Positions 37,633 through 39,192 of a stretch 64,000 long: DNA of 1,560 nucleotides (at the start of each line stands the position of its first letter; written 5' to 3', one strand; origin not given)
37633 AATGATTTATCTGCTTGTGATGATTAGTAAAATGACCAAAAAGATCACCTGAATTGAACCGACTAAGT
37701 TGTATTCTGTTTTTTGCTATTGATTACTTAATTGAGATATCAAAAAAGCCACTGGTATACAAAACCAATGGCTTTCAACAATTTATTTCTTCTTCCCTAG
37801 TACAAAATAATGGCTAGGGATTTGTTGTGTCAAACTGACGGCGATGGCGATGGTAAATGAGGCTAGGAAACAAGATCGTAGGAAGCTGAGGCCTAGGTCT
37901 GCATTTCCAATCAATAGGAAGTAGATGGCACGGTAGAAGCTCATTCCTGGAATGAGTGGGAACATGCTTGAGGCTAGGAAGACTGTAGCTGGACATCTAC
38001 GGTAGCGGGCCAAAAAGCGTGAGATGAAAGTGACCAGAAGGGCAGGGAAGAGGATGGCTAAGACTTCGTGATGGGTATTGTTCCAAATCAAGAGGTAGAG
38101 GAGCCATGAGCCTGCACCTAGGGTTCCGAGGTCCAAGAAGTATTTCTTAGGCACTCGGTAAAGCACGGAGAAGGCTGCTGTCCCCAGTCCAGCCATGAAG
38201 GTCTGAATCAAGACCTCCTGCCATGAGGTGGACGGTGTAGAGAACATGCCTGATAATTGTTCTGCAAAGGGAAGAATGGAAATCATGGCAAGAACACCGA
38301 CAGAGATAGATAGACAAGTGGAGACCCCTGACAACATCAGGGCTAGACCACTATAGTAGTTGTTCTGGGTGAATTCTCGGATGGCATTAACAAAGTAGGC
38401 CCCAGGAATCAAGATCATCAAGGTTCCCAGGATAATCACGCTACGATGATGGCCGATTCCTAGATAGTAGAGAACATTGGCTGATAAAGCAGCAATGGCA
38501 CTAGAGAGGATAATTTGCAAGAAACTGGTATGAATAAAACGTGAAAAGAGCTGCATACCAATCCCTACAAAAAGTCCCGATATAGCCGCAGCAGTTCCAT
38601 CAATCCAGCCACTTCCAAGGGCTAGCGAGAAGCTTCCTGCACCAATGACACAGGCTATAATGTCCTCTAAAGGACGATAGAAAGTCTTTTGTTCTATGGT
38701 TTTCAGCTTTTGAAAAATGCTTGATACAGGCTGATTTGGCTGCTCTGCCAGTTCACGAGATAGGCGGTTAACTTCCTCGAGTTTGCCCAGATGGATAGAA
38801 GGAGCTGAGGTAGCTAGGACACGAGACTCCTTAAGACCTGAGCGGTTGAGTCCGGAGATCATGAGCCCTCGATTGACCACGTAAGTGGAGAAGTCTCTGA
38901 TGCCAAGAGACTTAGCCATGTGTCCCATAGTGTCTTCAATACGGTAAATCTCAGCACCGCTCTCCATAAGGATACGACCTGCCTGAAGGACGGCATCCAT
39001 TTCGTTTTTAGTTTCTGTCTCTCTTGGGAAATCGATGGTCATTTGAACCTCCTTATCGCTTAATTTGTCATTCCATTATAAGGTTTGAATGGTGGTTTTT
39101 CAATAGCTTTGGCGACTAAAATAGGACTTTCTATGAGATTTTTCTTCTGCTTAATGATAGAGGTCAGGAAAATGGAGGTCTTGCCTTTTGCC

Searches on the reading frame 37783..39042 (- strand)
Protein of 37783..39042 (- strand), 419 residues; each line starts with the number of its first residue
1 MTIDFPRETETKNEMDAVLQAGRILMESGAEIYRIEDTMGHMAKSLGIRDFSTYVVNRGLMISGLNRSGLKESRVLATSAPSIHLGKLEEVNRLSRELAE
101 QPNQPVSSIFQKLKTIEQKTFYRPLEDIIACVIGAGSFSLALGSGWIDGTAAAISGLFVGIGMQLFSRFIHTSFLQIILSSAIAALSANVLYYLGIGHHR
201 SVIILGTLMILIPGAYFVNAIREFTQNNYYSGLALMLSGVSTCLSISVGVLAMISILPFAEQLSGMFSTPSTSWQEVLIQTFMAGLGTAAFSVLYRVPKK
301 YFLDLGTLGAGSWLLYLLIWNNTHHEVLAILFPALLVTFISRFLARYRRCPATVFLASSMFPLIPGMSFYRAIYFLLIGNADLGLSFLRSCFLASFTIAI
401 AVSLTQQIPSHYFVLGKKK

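Call 62: search_protein_families(library=pfam, proteins=[window:37783-39042:-], max_evalue=1)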
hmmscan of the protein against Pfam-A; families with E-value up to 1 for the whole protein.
window:37783-39042:- (419 aa): 2 families
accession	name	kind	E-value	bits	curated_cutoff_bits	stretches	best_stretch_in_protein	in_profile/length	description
PF06738.18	ThrE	-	2.4e-57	194.6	26.3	2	17-256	2-240/241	Putative threonine/serine exporter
PF12821.13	ThrE_2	-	1.2e-28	100.4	27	2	280-406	1-127/129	Threonine/Serine exporter, ThrE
